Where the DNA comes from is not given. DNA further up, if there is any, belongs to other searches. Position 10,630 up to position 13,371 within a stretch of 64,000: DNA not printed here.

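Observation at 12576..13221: RpoD carries a ~200-aa histone-H1/AlgP-like Lys/Ala-rich N-terminal extension followed by an acidic tract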

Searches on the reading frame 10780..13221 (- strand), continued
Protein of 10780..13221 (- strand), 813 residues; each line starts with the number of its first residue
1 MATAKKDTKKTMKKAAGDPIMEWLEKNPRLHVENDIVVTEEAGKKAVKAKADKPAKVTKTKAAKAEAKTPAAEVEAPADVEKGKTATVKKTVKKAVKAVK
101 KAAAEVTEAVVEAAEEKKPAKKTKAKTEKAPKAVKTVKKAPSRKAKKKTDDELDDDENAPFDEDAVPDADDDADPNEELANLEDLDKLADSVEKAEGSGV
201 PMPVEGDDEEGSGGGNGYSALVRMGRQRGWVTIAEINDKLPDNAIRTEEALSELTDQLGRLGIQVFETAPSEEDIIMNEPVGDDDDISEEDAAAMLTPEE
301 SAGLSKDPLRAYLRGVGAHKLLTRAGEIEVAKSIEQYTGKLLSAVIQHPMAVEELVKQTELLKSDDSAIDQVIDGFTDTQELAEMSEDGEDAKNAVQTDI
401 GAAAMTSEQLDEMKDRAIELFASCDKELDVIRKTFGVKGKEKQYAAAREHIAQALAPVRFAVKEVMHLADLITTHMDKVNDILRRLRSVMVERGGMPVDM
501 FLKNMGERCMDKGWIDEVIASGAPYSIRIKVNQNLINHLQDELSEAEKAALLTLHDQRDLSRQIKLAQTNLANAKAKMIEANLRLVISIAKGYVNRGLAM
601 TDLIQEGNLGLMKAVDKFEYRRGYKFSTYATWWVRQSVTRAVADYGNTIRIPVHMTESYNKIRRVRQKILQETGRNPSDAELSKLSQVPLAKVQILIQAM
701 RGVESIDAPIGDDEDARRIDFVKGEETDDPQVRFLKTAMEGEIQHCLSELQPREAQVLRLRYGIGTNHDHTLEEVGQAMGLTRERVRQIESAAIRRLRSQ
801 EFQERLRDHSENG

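Call 25: search_protein_representatives(protein=window:10780-13221:-)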
Query: 813 residues. Proteins with E-value up to 0.001 (for the whole library): 110600; up to 1e-10: 65102; up to 1e-30: 25038. The best 150 are listed.
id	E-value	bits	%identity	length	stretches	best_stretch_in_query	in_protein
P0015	0.0e+00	1082.7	71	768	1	8-809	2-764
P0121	2.4e-156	538.8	79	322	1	496-809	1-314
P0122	3.2e-129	449.1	38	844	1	34-787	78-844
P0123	2.6e-123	429.6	38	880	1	36-812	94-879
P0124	1.3e-122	427.3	37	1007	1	151-808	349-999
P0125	2.5e-121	423.1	36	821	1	45-807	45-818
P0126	4.4e-120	418.9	35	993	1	80-811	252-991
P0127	1.9e-119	416.8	80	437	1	569-810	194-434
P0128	2.7e-119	416.3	39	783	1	216-809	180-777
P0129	7.8e-119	414.8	35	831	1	38-812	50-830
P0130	2.5e-115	403.2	36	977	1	194-807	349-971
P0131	3.4e-111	389.6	37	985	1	141-809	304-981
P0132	4.1e-111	389.3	37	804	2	357-809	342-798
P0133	1.3e-110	387.6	38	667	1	217-807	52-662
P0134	5.2e-109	382.3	36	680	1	220-807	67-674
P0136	4.8e-108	379.2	36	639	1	220-808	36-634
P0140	4.2e-105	369.4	36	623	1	219-808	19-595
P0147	1.8e-101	357.4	36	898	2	370-807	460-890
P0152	3.2e-99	350.0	33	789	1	44-808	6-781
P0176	1.2e-93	331.6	35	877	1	49-808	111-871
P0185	1.8e-91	324.3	38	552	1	99-651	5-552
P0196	8.7e-90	318.8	36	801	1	44-800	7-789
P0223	1.4e-87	311.4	36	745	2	377-802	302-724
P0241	7.1e-86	305.9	32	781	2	110-809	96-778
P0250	1.5e-85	304.8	33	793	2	397-808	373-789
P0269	4.8e-84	299.8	34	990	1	151-810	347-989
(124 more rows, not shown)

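Call 26: find_encoding_contigs(protein=P0003, flank=1500, max_places=2)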
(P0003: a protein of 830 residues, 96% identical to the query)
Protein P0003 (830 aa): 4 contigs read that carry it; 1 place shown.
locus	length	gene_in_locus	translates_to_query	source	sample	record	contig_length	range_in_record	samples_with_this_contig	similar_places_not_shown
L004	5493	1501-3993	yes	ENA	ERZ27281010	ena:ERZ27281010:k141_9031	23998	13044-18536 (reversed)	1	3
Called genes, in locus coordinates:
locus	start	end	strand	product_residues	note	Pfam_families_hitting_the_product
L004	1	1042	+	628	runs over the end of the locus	PF01807:Zn_ribbon_DnaG, PF08275:DNAG_N, PF01751:Toprim, PF13662:Toprim_4, PF13155:Toprim_2, PF10410:DnaB_bind (weak)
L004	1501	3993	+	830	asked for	PF03979:Sigma70_r1_1, PF00140:Sigma70_r1_2, PF04546:Sigma70_ner, PF04542:Sigma70_r2, PF04539:Sigma70_r3, PF04545:Sigma70_r4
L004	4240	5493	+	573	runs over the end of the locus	PF00999:Na_H_Exchanger, PF02254:TrkA_N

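Call 27: find_encoding_contigs(protein=P0002, flank=1500, max_places=2)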
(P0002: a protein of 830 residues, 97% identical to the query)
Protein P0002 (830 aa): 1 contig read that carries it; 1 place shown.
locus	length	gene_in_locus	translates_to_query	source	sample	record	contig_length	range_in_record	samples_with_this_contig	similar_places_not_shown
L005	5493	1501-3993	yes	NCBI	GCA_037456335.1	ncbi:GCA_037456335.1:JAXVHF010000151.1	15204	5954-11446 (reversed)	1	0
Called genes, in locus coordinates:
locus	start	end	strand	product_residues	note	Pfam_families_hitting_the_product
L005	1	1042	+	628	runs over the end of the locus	PF01807:Zn_ribbon_DnaG, PF08275:DNAG_N, PF01751:Toprim, PF13662:Toprim_4, PF13155:Toprim_2, PF10410:DnaB_bind (weak)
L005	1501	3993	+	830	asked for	PF03979:Sigma70_r1_1, PF00140:Sigma70_r1_2, PF04546:Sigma70_ner, PF04542:Sigma70_r2, PF04539:Sigma70_r3, PF04545:Sigma70_r4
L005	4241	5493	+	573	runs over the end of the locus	PF00999:Na_H_Exchanger, PF02254:TrkA_N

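Call 30: list_cluster_members(proteins=[P0125, P0124, P0122, P0269, P0147, P0176, P0132, P0250, P0152, P0185])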
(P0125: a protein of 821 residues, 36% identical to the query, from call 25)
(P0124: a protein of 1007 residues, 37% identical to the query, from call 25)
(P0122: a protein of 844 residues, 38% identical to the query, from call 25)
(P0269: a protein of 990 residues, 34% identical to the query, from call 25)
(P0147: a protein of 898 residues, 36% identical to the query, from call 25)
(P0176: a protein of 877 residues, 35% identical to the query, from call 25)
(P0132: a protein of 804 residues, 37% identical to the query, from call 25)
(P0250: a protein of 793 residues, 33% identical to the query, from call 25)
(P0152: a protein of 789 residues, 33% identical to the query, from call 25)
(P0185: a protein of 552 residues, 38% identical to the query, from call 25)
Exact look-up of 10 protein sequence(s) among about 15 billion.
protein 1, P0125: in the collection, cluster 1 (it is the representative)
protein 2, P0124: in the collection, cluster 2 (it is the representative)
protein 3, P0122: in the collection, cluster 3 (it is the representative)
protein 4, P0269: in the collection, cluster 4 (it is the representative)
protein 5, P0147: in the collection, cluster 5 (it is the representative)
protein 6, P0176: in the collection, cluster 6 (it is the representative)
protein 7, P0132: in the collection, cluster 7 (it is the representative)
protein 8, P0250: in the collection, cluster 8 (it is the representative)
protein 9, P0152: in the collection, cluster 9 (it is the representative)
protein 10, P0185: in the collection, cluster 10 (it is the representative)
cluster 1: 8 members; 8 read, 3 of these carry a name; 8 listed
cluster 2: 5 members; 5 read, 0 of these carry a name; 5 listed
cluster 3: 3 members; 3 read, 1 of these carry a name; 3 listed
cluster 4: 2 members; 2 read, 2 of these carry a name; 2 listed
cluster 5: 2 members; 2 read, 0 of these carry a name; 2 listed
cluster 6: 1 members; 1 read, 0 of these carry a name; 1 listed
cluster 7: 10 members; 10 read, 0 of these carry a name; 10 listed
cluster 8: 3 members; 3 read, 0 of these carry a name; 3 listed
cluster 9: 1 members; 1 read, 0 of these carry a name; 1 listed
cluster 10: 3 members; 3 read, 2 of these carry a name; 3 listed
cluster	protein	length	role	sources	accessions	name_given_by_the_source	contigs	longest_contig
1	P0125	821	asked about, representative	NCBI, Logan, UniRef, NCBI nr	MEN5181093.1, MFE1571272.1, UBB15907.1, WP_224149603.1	RNA polymerase sigma factor RpoD [Comamonas odontotermitis] | RNA polymerase sigma factor RpoD n=1 Tax=Comamonas odontotermitis TaxID=379895 ...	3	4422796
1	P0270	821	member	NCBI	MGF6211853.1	RNA polymerase primary sigma factor [Comamonas sp. 4034]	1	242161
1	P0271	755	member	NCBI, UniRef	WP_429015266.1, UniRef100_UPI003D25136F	RNA polymerase sigma factor RpoD [Comamonas sp. 4034] | RNA polymerase sigma factor RpoD n=1 Tax=Comamonas sp. 4034 TaxID=3156455 ...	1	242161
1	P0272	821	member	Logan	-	-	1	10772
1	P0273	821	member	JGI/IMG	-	-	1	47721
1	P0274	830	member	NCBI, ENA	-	-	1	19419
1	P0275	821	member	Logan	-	-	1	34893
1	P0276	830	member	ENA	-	-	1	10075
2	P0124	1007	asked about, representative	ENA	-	-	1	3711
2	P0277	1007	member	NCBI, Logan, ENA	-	-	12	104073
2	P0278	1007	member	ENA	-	-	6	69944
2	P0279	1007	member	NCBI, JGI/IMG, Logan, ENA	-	-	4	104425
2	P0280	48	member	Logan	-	-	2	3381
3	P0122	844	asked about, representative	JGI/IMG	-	-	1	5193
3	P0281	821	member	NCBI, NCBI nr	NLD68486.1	MAG: RNA polymerase sigma factor RpoD [Limnobacter sp.] | RNA polymerase sigma factor RpoD [Limnobacter sp.]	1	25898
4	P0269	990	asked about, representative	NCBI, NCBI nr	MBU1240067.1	RNA polymerase sigma factor RpoD [Myxococcota bacterium]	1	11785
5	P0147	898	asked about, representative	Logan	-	-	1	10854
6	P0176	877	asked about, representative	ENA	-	-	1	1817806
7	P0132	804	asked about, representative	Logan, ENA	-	-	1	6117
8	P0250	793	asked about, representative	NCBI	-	-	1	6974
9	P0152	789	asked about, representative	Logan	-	-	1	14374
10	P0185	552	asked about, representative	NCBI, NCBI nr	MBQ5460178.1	MAG: sigma-70 family RNA polymerase sigma factor, partial [Rhodocyclaceae bacterium] | sigma-70 family RNA polymerase sigma factor [Rhodocyclaceae bacterium]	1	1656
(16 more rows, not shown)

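Call 50: find_encoding_contigs(protein=P0041, flank=1500, max_places=1)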
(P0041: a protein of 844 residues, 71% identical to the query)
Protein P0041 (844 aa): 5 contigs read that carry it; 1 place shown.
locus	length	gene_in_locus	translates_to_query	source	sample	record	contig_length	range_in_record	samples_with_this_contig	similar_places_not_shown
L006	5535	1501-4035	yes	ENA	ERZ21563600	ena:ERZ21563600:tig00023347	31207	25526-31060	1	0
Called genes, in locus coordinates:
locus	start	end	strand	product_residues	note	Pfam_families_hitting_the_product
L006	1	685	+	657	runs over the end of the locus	PF01807:Zn_ribbon_DnaG, PF08275:DNAG_N, PF01751:Toprim, PF13155:Toprim_2, PF13362:Toprim_3 (faint), PF13662:Toprim_4, PF10410:DnaB_bind (weak)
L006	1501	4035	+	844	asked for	PF03979:Sigma70_r1_1, PF00140:Sigma70_r1_2, PF04546:Sigma70_ner, PF04542:Sigma70_r2, PF04539:Sigma70_r3, PF04545:Sigma70_r4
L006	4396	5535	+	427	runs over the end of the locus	PF00999:Na_H_Exchanger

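Call 51: find_encoding_contigs(protein=P0099, flank=1500, max_places=1)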
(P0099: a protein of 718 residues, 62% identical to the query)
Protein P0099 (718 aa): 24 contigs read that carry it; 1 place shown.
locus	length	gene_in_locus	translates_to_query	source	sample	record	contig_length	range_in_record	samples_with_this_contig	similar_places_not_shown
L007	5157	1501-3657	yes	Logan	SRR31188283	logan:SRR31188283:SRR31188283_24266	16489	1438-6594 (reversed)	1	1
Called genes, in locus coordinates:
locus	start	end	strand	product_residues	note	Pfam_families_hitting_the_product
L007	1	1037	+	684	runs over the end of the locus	PF03979:Sigma70_r1_1, PF00140:Sigma70_r1_2, PF04546:Sigma70_ner, PF04542:Sigma70_r2, PF04539:Sigma70_r3, PF04545:Sigma70_r4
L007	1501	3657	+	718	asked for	PF03979:Sigma70_r1_1, PF00140:Sigma70_r1_2, PF04546:Sigma70_ner, PF04542:Sigma70_r2, PF04539:Sigma70_r3, PF04545:Sigma70_r4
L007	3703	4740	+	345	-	PF01207:Dus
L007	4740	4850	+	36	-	-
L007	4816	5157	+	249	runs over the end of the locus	PF01012:ETF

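Call 52: find_encoding_contigs(protein=P0068, flank=1500, max_places=1)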
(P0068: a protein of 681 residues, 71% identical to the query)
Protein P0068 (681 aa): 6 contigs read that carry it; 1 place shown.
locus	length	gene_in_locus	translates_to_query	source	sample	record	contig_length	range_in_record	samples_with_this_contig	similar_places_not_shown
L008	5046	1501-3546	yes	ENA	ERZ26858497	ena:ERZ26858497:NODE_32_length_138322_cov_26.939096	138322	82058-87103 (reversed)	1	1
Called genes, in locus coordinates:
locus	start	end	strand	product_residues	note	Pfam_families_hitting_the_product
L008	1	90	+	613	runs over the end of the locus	PF01807:Zn_ribbon_DnaG, PF08275:DNAG_N, PF01751:Toprim, PF13155:Toprim_2, PF13362:Toprim_3 (weak), PF13662:Toprim_4, PF10410:DnaB_bind (weak)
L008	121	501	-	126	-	PF07883:Cupin_2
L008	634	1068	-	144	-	PF12802:MarR_2, PF01047:MarR, PF13412:HTH_24 (faint), PF25212:HVO_A0114 (weak), PF09339:HTH_IclR (weak), PF13463:HTH_27 (weak), PF22381:Staph_reg_Sar_Rot (weak), PF22166:WHD_ArnR1 (weak)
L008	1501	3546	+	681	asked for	PF03979:Sigma70_r1_1, PF00140:Sigma70_r1_2 (weak), PF04546:Sigma70_ner, PF04542:Sigma70_r2, PF04539:Sigma70_r3, PF04545:Sigma70_r4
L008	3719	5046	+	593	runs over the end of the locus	PF00999:Na_H_Exchanger, PF02254:TrkA_N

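Call 54: predict_structure(alignment_id=A1)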
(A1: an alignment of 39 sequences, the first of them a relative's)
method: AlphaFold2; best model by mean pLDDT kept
length: 813 residues; sequences in the alignment: 39
mean_pLDDT: 64.1   pTM: 0.42
mean pLDDT of the five models: 64.1, 64.0, 63.6, 61.7, 59.3
residues with pLDDT >= 90: 166; 70-90: 235; 50-70: 87; < 50: 325
segments of 3 or more residues with pLDDT < 50: 1-17, 29-185, 196-214, 276-288, 296-298, 300-305, 307-313, 315-319, 380-399, 600-612, 614-631, 636-653, 702-724
pLDDT, mean of each block of 10 residues (from residue 1): 31 42 61 33 32 32 30 32 31 32 32 31 31 31 31 32 33 39 48 48 30 61 85 87 76 84 82 53 44 51 43 47 69 84 92 92 86 75 45 42 74 90 94 91 93 88 89 94 94 92 87 89 91 93 93 92 92 80 60 57 47 47 43 47 41 64 82 84 87 75 40 41 52 75 84 90 82 90 92 87 71 51
secondary structure, 60 per line:
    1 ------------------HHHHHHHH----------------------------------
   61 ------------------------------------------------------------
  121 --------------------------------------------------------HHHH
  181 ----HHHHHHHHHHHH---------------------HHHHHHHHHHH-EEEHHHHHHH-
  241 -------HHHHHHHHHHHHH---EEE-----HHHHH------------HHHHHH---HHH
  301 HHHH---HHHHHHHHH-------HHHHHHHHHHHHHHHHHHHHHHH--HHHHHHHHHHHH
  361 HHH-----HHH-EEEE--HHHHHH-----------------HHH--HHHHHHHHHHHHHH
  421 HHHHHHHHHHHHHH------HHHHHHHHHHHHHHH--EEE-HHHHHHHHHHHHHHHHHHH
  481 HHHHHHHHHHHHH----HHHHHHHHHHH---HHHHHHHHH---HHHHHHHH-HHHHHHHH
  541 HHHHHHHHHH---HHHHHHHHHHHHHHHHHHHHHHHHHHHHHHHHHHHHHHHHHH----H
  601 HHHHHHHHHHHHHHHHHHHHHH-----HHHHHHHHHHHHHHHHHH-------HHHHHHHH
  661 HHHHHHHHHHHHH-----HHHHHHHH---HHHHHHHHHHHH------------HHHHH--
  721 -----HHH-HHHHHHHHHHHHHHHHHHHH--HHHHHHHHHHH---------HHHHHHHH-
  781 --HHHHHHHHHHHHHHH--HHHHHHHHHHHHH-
elements in order (helices of 4 or more, strands of 3 or more residues): H19-26 H177-180 H185-196 H218-228 E230-232 H233-239 H248-260 E264-266 H272-276 H289-294 H298-304 H308-316 H324-346 H349-363 E373-376 H379-384 H407-434 H441-455 E458-460 H462-493 H498-508 H512-520 H524-531 H533-550 H554-595 H600-622 H628-645 H653-673 H679-686 H690-701 H714-718 H730-749 H752-762 H772-779 H783-797 H800-812

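Call 60: find_encoding_contigs(protein=P0011, flank=1500, max_places=1)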
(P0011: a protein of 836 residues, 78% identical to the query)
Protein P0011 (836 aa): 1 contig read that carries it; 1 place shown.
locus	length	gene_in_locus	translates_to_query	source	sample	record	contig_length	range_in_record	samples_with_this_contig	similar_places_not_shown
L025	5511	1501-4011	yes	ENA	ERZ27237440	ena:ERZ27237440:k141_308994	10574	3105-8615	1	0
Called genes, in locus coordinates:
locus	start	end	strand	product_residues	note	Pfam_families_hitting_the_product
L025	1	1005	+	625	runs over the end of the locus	PF01807:Zn_ribbon_DnaG, PF08275:DNAG_N, PF13662:Toprim_4, PF01751:Toprim, PF13155:Toprim_2, PF13362:Toprim_3 (weak), PF10410:DnaB_bind, PF08278:DnaG_DnaB_bind (weak)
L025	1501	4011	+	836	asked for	PF03979:Sigma70_r1_1, PF00140:Sigma70_r1_2, PF04546:Sigma70_ner, PF04542:Sigma70_r2, PF04539:Sigma70_r3, PF04545:Sigma70_r4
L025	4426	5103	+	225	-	PF03006:HlyIII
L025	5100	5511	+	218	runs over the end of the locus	PF00583:Acetyltransf_1 (weak), PF13508:Acetyltransf_7 (faint)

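Call 61: find_encoding_contigs(protein=P0015, flank=1500, max_places=1)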
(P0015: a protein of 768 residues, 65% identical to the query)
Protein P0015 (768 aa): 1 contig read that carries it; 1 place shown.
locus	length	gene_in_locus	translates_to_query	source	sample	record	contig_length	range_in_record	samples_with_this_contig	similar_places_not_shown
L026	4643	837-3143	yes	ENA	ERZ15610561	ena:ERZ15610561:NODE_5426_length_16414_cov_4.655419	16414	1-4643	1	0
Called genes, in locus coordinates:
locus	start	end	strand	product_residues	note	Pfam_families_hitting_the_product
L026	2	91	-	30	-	?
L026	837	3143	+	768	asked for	PF03979:Sigma70_r1_1, PF00140:Sigma70_r1_2, PF04546:Sigma70_ner, PF04542:Sigma70_r2, PF04539:Sigma70_r3, PF04545:Sigma70_r4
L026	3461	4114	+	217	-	PF08534:Redoxin, PF00578:AhpC-TSA, PF00085:Thioredoxin (weak), PF13905:Thioredoxin_8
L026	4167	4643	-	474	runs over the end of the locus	PF16524:RisS_PPD, PF00672:HAMP, PF00512:HisKA, PF02518:HATPase_c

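Call 62: find_encoding_contigs(protein=P0021, flank=1500, max_places=1)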
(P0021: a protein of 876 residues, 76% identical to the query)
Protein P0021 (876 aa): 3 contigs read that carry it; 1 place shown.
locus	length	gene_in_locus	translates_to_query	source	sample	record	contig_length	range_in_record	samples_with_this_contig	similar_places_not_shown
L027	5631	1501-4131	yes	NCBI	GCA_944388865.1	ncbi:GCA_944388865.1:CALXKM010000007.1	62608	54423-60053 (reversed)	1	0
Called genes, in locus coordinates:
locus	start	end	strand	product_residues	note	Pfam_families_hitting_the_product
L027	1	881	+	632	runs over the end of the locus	PF01807:Zn_ribbon_DnaG, PF08275:DNAG_N, PF01751:Toprim, PF13155:Toprim_2, PF13362:Toprim_3 (weak), PF13662:Toprim_4, PF10410:DnaB_bind (weak)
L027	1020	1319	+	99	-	-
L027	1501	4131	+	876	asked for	PF03979:Sigma70_r1_1, PF00140:Sigma70_r1_2, PF04546:Sigma70_ner, PF04542:Sigma70_r2, PF04539:Sigma70_r3, PF04545:Sigma70_r4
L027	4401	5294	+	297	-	-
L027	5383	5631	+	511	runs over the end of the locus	PF03797:Autotransporter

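Call 63: find_encoding_contigs(protein=P0057, flank=1500, max_places=1)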
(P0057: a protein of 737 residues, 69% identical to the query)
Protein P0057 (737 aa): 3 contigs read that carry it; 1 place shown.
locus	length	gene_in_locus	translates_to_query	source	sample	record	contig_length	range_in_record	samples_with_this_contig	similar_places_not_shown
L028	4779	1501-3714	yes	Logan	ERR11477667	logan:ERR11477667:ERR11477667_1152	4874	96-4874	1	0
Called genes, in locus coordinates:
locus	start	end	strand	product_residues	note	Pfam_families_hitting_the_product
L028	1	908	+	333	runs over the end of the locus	?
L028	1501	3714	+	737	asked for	PF03979:Sigma70_r1_1, PF00140:Sigma70_r1_2, PF04546:Sigma70_ner, PF04542:Sigma70_r2, PF04539:Sigma70_r3, PF04545:Sigma70_r4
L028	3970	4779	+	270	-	?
